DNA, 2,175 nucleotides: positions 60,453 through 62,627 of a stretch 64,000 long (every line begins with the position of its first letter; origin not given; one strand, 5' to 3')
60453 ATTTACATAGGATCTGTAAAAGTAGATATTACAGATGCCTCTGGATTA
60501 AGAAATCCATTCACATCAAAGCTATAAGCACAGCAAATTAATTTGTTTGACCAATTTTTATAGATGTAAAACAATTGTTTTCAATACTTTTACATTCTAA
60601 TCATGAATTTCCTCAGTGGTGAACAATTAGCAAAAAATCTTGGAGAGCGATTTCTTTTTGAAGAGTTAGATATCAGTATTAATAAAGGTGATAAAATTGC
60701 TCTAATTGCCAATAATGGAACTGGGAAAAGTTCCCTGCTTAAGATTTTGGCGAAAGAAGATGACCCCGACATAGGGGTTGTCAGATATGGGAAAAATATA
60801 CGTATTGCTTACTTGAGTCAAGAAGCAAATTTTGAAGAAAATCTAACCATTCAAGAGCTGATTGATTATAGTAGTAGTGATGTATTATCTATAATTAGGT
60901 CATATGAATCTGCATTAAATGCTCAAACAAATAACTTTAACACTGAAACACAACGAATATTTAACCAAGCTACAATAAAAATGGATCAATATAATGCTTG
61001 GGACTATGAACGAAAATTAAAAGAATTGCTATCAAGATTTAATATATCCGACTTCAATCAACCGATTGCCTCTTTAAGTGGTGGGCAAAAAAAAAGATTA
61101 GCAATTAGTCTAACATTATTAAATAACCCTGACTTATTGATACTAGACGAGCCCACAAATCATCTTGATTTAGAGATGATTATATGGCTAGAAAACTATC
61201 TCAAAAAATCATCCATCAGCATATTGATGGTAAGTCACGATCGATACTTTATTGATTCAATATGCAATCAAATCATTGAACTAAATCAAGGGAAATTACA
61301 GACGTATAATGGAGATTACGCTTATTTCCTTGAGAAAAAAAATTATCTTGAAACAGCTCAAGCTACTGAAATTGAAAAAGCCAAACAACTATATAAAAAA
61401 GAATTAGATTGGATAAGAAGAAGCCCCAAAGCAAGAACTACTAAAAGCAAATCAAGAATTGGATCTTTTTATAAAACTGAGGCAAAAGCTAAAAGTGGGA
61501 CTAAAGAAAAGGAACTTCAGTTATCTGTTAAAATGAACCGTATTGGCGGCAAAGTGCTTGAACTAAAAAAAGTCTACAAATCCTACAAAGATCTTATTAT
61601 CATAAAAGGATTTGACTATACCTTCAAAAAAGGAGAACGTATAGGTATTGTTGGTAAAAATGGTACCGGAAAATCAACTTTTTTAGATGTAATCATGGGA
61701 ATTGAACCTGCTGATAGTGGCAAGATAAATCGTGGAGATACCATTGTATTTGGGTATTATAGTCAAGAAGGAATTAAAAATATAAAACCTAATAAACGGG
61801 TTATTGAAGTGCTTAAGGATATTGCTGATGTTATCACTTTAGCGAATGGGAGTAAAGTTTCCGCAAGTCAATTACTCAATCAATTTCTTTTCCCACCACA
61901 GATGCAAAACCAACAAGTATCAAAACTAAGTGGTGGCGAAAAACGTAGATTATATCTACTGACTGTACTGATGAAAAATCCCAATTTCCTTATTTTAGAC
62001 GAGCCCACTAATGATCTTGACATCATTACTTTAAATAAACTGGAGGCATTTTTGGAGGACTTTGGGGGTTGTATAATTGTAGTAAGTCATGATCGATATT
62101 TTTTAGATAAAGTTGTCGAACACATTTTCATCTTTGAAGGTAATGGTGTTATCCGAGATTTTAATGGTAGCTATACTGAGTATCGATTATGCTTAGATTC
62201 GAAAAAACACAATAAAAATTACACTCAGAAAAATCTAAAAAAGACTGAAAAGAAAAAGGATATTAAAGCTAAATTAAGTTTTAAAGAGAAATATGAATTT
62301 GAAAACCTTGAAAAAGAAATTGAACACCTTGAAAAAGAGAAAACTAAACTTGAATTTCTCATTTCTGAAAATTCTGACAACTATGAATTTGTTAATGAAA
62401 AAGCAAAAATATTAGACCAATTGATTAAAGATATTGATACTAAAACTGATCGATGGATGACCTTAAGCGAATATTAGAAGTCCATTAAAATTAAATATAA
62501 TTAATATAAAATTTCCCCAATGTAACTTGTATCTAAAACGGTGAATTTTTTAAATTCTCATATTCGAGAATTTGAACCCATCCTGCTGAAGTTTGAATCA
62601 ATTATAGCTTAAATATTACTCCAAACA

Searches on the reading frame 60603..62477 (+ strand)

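Call 114: search_protein_families(library=pfam, proteins=[window:60603-62477:+], max_evalue=0.00001)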
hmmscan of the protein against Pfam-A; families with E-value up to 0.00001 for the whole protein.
window:60603-62477:+ (624 aa): 7 families
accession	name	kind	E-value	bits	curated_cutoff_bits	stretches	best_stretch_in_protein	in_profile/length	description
PF00005.33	ABC_tran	-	5.2e-49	166.8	25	2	335-470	2-137/137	ABC transporter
PF16326.10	ABC_tran_CTD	-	2.4e-14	53.7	32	1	557-623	1-69/69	ABC transporter C-terminal domain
PF13304.12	AAA_21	-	4.2e-11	43.9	27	1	60-217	110-303/304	AAA domain, putative AbiEii toxin, Type IV TA system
PF12848.13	ABC_tran_Xtn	-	3.4e-10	40.3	25.9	1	225-304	1-82/85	ABC transporter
PF02463.25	SMC_N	-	7.4e-10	39.1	40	0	325-512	10-213/220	RecF/RecN/SMC N terminal domain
PF13555.12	AAA_29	-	9e-07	29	27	0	340-365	18-43/61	P-loop containing region of AAA domain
PF00006.31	ATP-synt_ab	-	4.3e-06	27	29.5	0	24-57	9-42/213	ATP synthase alpha/beta family, nucleotide-binding domain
